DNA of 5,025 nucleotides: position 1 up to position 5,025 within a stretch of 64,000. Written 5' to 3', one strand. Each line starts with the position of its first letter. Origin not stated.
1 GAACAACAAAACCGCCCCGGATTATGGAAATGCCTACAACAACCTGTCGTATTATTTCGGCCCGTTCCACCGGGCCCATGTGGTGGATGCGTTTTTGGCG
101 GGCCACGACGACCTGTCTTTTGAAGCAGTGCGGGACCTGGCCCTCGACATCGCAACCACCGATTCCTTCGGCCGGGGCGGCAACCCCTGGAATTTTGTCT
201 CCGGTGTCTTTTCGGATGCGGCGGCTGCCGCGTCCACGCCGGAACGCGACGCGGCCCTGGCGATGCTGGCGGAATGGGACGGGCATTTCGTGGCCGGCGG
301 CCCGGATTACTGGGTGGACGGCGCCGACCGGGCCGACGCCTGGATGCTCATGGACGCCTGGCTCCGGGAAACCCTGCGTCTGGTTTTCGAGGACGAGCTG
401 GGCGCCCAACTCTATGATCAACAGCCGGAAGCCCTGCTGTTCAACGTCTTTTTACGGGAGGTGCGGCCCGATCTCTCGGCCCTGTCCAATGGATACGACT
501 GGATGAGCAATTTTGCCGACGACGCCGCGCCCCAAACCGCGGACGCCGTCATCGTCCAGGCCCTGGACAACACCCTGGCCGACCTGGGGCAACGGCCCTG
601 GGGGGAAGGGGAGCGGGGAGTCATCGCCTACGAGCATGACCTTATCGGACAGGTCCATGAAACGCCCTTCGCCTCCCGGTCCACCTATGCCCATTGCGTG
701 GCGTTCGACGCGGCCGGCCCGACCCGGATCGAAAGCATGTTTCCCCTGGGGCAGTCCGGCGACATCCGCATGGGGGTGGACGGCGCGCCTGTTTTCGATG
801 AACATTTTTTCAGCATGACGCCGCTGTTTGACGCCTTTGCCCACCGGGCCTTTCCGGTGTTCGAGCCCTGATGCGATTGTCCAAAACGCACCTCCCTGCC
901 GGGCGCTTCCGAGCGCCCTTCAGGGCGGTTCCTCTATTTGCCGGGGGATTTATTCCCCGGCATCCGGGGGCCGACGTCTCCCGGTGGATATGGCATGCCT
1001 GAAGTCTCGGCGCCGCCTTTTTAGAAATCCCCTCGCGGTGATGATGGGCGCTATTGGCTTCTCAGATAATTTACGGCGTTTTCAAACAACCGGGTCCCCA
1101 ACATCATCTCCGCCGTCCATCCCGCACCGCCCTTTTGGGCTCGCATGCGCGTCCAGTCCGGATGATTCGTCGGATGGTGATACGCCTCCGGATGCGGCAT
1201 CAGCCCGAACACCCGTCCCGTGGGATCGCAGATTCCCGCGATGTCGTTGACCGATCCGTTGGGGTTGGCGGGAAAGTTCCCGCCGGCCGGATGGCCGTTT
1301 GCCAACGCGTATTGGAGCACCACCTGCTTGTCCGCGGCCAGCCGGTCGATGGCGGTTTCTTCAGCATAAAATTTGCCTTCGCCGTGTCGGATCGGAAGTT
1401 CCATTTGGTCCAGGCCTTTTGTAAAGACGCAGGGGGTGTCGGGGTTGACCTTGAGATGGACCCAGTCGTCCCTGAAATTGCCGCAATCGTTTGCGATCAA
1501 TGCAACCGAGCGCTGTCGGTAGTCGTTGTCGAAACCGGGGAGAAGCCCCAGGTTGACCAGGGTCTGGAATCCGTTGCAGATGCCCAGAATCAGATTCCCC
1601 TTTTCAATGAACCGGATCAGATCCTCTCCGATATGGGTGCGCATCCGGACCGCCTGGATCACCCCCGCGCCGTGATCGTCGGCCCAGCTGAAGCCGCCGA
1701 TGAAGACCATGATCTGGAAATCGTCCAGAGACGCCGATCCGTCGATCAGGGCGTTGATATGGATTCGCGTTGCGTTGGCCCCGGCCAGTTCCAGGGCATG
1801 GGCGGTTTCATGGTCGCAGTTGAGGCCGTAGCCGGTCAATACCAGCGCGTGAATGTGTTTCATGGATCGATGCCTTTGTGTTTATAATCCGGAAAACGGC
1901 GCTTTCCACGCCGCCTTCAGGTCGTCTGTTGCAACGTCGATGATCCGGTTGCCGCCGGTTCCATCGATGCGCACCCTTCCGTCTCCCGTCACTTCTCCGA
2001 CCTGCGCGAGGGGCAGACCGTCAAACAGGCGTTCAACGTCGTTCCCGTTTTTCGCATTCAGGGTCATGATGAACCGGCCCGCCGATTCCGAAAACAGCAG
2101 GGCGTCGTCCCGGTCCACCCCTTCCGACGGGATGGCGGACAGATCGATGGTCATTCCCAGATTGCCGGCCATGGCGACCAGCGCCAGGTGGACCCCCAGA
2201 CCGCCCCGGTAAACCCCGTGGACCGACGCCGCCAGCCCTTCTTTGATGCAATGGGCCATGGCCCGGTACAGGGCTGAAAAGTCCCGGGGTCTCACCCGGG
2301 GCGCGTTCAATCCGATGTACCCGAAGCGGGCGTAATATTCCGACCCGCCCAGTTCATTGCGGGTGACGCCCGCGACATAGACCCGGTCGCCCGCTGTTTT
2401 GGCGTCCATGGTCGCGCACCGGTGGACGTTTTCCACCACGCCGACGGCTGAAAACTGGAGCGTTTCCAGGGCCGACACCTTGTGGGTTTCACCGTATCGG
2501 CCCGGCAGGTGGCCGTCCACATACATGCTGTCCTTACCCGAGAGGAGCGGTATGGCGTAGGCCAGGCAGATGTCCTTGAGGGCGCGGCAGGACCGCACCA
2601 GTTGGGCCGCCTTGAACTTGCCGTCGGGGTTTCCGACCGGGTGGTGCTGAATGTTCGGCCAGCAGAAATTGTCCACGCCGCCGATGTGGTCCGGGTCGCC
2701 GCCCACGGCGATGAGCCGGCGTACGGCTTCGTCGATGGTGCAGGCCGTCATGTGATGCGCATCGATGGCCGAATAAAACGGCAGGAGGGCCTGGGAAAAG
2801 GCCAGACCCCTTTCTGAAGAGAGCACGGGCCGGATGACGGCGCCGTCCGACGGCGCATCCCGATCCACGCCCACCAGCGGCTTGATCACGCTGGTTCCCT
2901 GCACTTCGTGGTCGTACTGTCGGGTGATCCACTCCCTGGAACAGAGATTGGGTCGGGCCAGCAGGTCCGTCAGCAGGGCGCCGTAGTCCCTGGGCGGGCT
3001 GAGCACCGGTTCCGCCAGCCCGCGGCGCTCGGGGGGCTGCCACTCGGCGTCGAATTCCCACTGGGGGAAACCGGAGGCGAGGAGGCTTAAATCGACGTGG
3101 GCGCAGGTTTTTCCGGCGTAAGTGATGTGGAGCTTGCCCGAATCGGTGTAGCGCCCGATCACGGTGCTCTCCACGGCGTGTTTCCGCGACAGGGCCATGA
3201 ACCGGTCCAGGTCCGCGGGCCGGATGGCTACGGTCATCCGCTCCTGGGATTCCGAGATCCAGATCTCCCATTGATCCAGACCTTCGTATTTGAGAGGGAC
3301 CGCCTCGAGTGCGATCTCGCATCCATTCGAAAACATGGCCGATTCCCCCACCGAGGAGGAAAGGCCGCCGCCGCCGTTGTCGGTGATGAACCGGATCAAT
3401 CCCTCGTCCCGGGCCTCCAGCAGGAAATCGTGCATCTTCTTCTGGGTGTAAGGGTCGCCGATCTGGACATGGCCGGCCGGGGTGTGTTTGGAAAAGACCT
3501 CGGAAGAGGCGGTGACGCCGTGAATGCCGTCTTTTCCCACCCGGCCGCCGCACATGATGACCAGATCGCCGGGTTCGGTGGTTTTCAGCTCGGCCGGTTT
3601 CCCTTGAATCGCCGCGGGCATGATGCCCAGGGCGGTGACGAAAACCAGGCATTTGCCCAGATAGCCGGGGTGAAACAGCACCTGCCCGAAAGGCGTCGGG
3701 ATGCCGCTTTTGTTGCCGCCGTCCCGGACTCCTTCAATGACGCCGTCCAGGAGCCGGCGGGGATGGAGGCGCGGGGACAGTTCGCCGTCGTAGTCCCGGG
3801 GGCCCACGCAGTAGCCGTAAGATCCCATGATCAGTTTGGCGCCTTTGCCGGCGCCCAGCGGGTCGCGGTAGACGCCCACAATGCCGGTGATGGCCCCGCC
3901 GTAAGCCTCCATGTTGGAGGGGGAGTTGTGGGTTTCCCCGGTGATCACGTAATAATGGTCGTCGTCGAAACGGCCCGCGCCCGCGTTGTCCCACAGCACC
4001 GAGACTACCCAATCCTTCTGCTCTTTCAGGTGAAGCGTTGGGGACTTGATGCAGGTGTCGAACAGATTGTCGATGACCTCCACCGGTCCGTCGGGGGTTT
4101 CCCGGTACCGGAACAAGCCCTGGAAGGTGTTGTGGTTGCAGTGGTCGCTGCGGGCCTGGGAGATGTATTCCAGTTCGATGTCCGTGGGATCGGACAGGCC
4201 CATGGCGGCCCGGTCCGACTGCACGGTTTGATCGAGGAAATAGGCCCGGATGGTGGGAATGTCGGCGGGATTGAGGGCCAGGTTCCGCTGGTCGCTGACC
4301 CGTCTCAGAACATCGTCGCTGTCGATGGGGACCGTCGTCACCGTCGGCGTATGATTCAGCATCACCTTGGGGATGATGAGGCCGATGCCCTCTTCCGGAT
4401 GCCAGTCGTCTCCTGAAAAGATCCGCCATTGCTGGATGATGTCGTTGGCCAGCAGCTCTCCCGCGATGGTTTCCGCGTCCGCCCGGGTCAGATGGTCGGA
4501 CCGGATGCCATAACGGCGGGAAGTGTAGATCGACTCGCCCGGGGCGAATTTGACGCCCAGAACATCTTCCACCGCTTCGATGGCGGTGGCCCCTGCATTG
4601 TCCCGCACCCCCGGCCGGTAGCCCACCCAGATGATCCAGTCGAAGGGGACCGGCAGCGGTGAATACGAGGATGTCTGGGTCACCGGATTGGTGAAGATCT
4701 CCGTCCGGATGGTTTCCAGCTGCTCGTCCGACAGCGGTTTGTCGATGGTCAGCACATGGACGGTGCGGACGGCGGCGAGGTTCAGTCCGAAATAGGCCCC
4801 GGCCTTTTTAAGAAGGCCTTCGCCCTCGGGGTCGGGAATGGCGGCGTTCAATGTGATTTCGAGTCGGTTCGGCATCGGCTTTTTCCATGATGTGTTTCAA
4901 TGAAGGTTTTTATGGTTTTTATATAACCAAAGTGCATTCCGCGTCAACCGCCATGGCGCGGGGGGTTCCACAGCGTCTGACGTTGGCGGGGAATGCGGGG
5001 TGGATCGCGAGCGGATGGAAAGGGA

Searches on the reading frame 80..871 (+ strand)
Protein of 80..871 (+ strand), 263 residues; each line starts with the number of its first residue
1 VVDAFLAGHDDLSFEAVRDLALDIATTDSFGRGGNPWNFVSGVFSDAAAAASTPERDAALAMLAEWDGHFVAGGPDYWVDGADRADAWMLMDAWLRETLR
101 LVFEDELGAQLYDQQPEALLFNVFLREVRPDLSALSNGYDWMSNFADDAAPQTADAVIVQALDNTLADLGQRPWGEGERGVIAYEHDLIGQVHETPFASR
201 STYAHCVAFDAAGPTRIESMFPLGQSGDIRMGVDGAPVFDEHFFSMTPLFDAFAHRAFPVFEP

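Call 75: search_protein_families(library=pfam, proteins=[window:80-871:+], max_evalue=0.0001)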
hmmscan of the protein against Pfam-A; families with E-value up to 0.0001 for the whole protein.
window:80-871:+ (263 aa): 1 family
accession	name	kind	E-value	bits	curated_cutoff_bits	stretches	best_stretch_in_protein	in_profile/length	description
PF01804.23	Penicil_amidase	-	4.9e-07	29.6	21.3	1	52-178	473-570/675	Penicillin amidase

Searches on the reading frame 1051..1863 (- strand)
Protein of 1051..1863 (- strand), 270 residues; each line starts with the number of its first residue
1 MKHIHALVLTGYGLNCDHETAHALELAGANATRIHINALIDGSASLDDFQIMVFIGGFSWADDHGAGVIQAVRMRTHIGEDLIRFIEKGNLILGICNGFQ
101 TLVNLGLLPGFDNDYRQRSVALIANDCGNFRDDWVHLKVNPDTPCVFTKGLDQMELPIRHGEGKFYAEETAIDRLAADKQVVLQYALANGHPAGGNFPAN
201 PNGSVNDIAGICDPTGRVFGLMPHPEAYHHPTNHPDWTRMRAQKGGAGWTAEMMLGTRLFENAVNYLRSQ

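Call 75: search_protein_families(library=pfam, proteins=[window:1051-1863:-], max_evalue=0.0001)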
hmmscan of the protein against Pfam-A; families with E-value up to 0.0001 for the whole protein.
window:1051-1863:- (270 aa): 1 family
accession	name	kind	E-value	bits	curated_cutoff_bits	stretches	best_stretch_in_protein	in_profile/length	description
PF13507.12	GATase_5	-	3.4e-83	279.1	27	1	5-267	3-260/260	CobB/CobQ-like glutamine amidotransferase domain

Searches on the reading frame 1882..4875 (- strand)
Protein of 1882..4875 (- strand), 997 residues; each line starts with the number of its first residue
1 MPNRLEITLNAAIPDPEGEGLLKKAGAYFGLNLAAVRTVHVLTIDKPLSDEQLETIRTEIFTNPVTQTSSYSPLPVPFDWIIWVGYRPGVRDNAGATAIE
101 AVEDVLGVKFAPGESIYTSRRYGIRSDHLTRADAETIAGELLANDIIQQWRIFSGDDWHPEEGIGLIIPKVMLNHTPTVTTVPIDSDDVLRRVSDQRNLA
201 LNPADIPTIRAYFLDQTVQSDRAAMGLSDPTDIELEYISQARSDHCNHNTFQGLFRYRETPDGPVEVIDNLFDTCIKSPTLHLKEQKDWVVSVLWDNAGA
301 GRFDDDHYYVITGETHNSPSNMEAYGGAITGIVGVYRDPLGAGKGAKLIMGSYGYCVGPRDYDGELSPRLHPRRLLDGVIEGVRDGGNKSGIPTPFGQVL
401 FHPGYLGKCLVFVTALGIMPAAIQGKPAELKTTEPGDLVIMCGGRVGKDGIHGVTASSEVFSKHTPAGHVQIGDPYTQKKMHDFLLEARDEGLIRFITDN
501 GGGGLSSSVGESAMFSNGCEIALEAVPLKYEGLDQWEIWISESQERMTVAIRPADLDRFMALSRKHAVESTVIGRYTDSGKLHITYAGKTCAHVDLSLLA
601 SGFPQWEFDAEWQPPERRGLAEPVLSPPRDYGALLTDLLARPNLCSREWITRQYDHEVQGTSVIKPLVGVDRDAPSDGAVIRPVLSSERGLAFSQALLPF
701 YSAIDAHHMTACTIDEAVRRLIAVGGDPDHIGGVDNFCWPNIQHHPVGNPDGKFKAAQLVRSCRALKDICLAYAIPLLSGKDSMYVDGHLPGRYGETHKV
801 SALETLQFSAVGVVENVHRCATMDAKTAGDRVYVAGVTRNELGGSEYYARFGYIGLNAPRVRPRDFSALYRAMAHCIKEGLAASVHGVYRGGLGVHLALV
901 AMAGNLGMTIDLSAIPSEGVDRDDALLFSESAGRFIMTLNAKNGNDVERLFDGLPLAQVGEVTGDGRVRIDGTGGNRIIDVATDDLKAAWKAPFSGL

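Call 75: search_protein_families(library=pfam, proteins=[window:1882-4875:-], max_evalue=0.0001)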
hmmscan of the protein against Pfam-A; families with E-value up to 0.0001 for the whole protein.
window:1882-4875:- (997 aa): 4 families
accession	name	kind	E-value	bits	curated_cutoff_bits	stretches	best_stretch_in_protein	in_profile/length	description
PF02769.27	AIRS_C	-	3.8e-44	151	23.1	2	434-585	1-154/156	AIR synthase related protein, C-terminal domain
PF00586.29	AIRS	-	3.6e-18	66.5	24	1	296-419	2-112/112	AIR synthase related protein, N-terminal domain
PF18072.6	FGAR-AT_linker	-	1.9e-07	31.9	26.6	1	190-248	1-49/50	Formylglycinamide ribonucleotide amidotransferase linker domain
PF02700.19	PurS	-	3.7e-06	27.5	22.2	0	82-152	4-75/77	Phosphoribosylformylglycinamidine (FGAM) synthase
